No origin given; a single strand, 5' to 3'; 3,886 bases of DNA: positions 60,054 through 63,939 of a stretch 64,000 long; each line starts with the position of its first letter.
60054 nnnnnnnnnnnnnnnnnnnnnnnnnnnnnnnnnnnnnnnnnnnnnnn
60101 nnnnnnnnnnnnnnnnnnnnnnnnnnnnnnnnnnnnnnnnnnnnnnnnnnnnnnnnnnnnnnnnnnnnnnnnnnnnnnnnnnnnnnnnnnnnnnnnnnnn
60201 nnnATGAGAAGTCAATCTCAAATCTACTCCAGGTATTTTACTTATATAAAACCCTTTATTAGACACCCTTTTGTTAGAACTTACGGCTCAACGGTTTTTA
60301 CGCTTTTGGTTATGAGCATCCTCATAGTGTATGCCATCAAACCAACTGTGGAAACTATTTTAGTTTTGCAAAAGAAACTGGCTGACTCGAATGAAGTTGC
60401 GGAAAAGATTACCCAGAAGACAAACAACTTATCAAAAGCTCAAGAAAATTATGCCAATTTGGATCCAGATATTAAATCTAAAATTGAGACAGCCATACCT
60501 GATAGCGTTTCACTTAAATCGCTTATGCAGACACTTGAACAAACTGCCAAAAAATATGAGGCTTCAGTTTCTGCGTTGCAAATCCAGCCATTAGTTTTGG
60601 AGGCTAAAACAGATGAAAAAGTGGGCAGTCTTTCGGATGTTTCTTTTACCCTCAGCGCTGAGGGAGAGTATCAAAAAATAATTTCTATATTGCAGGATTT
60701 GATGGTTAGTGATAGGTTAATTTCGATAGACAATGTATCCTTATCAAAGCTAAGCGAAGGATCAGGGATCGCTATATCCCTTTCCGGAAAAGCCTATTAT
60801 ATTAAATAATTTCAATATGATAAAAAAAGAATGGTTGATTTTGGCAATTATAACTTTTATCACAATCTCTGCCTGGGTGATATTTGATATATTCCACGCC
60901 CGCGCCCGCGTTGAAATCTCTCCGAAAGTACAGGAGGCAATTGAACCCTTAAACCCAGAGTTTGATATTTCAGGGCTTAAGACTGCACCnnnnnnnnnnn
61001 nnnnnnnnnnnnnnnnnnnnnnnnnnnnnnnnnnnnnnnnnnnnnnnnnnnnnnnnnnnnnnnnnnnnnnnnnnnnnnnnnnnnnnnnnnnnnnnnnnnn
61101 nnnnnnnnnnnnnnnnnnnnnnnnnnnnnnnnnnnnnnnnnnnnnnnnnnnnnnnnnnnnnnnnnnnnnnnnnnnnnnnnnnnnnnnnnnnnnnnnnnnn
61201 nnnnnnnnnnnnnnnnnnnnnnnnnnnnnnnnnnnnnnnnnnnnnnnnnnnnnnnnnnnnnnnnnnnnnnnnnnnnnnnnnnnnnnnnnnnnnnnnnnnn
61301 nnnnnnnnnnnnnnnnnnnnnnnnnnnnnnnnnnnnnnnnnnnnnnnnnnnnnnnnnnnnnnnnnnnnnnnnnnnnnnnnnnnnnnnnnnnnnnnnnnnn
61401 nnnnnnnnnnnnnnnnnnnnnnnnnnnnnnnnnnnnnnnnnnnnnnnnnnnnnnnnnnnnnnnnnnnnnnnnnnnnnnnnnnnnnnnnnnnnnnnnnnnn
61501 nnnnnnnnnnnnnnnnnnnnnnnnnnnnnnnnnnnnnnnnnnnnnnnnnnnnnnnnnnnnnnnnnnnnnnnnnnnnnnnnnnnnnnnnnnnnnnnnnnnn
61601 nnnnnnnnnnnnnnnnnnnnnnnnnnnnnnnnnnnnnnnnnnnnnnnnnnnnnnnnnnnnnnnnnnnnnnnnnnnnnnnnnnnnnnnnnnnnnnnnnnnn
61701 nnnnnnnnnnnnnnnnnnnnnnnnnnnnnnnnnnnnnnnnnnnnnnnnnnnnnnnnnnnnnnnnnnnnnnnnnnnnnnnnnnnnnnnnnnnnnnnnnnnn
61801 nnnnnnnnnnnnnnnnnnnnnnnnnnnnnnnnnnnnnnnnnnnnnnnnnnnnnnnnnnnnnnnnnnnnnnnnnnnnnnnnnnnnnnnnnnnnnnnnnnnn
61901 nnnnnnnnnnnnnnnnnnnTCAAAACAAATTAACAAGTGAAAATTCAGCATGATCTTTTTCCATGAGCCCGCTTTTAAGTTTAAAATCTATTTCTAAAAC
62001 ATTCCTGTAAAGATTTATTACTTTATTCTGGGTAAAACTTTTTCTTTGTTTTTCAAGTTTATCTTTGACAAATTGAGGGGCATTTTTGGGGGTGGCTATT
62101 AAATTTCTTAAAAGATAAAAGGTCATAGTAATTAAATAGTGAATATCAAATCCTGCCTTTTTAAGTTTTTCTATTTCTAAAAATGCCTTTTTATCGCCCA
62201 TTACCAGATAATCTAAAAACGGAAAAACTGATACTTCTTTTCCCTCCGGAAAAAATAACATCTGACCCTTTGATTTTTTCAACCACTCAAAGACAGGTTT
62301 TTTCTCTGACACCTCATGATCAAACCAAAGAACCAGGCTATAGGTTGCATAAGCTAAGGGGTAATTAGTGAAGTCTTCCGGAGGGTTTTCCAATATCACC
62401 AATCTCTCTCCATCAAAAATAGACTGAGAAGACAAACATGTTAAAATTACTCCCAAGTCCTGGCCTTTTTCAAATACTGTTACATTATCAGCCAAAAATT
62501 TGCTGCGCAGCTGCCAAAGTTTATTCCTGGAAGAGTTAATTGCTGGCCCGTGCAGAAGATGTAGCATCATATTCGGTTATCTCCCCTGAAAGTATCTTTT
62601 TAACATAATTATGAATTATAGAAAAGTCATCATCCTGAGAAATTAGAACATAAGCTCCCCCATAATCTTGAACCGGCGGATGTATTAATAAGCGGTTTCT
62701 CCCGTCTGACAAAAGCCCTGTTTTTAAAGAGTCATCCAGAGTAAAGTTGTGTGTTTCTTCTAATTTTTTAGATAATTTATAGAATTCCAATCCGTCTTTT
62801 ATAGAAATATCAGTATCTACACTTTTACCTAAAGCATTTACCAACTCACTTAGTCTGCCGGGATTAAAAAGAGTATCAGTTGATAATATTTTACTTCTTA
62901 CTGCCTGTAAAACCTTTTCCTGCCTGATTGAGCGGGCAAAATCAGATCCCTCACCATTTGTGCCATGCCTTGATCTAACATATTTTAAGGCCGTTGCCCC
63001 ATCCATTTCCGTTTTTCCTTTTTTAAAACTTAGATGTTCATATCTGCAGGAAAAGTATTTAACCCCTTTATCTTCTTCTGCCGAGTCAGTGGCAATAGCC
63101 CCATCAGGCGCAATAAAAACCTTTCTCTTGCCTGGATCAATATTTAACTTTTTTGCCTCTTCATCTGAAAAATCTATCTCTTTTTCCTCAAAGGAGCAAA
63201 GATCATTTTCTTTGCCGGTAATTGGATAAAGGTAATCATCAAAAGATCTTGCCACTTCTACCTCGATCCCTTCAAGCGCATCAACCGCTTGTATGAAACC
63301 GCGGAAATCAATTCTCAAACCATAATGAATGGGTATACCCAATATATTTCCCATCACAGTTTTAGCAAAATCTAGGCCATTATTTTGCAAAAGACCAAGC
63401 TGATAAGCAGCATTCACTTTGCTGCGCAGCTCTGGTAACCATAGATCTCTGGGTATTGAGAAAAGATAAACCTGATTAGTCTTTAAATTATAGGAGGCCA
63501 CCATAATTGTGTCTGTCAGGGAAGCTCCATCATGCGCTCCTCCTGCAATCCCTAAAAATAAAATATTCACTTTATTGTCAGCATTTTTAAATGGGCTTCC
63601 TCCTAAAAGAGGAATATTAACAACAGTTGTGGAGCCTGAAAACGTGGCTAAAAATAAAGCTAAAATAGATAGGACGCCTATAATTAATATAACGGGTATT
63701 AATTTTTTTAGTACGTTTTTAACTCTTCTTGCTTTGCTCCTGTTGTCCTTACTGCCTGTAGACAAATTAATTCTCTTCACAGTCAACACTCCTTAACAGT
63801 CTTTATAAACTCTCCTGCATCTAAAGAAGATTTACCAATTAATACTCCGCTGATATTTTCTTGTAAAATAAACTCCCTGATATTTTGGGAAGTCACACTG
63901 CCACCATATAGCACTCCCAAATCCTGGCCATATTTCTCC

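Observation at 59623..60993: pilN-pilO-like pair plus a coupled 58-aa membrane mini-ORF beside rpsT, with no pilM/pilB/pilC/pilin nearby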

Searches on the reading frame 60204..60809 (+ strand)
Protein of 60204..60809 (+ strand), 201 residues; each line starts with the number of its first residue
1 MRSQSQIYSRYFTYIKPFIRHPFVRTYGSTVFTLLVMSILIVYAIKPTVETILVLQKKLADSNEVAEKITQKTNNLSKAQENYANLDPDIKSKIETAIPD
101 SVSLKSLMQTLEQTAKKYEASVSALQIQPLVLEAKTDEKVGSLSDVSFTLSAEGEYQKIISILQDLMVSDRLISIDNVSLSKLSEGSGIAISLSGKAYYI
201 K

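Call 3: search_protein_families(library=pfam, proteins=[window:60204-60809:+], max_evalue=10)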
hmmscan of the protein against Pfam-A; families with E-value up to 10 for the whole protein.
window:60204-60809:+ (201 aa): 9 families
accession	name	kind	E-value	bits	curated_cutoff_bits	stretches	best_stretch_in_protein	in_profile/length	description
PF04350.18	PilO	-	4.2e-07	30.6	22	1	57-193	6-134/145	Pilus assembly protein, PilO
PF10741.14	T2SSM_b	-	8.6e-07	29.3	21.7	1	106-181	18-86/111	Type II secretion system (T2SS), protein M subtype b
PF18186.6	SLATT_4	-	0.03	14.5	27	1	40-94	60-114/165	SMODS and SLOG-associating 2TM effector domain family 4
PF05218.19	DUF713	-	0.04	14.1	24.5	1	52-119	114-179/185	Protein of unknown function (DUF713)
PF08609.16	Fes1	-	0.057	14.9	22.3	1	65-126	14-74/89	Nucleotide exchange factor Fes1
PF04356.17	DUF489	-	0.073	13.5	26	1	51-102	83-134/192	Protein of unknown function (DUF489)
PF08182.16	Pedibin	-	0.41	11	25.8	1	52-76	6-30/35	Pedibin/Hym-346 family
PF03908.18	Sec20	-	0.47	10.8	27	1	54-87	16-49/92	Sec20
PF04977.20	DivIC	-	0.68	10.2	28.9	1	34-90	1-56/80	Septum formation initiator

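Call 4: search_protein_families(library=ncbifam, proteins=[window:60204-60809:+], max_evalue=10)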
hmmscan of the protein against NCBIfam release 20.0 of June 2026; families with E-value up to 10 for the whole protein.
window:60204-60809:+ (201 aa): 7 families
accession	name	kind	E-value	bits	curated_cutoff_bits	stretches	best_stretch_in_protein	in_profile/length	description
NF040576.1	T2SS_GspM_XpsM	equivalog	2.8e-05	23.8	60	1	32-181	7-151/180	type II secretion system protein GspM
TIGR02872.1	spore_ytvI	equivalog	0.0063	16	198.15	1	29-117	58-142/341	sporulation integral membrane protein YtvI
NF045844.1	BC85_0335_fam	subfamily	0.014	15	65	1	34-110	3-78/215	BC85_0335 family putative methyltransferase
NF001246.0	PRK00218.1-2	equivalog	0.058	13.1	181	1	51-102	89-140/207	high frequency lysogenization protein HflD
TIGR04211.1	SH3_and_anchor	equivalog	0.064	12.8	65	1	51-139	67-158/198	TIGR04211 family SH3 domain-containing protein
NF041291.1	StbC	equivalog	0.071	13.5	100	1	59-127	16-85/122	plasmid stabilization protein StbC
TIGR03363.1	VI_chp_8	equivalog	0.095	12.3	160.85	1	62-123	190-251/353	type VI secretion system protein TssA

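Call 35: search_solved_structures(query=A4, max_evalue=1, show_alignments=1)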
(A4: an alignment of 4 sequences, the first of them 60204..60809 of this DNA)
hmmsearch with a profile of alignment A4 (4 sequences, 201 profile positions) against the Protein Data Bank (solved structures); distinct sequences matched with E-value up to 1: 2.
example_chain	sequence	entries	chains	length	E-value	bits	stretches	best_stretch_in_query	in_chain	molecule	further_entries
3jc8_Oa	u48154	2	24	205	0.036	16.7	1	14-181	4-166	PilO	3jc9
7bqc_A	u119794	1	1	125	0.89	12.1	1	37-101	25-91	NF4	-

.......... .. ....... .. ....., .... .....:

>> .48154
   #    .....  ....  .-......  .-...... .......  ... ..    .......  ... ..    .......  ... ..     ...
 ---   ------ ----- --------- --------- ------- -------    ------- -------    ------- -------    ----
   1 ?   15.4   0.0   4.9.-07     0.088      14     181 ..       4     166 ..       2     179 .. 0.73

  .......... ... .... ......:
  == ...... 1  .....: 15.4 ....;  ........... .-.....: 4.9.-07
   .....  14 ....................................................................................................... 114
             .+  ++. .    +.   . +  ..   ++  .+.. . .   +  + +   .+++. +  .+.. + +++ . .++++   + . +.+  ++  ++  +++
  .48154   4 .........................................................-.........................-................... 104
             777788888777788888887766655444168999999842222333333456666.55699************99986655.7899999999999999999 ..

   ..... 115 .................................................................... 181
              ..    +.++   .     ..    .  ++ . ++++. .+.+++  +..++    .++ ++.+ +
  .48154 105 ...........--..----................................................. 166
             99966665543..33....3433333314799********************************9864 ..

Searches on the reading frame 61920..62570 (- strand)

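Call 7: search_protein_families(library=pfam, proteins=[window:61920-62570:-], max_evalue=0.01)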
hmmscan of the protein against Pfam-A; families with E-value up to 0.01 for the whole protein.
window:61920-62570:- (216 aa): 1 family
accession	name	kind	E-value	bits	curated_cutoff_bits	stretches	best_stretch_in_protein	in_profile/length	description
PF21694.2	DNA_pol3_delta_C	-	4.6e-05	23.8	27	1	158-207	63-112/121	DNA polymerase III delta subunit, C-terminal domain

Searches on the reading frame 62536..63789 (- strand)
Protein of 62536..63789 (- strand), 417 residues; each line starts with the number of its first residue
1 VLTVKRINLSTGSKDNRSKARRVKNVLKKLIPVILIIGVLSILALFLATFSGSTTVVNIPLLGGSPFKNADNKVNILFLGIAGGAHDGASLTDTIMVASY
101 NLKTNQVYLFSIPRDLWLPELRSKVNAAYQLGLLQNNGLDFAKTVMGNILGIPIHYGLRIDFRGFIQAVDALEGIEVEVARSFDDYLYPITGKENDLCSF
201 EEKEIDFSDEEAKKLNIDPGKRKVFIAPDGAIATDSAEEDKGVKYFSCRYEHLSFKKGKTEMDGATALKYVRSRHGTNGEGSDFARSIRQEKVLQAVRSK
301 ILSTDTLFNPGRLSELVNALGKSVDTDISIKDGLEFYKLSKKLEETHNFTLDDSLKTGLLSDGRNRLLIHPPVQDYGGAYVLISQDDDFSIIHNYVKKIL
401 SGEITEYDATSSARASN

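Call 7: search_protein_families(library=pfam, proteins=[window:62536-63789:-], max_evalue=0.01)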
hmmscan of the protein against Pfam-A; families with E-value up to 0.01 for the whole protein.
window:62536-63789:- (417 aa): 1 family
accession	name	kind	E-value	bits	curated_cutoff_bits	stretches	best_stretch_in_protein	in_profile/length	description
PF03816.19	LytR_cpsA_psr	-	1.8e-29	103.3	24.6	1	92-302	2-149/150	LytR_cpsA_psr family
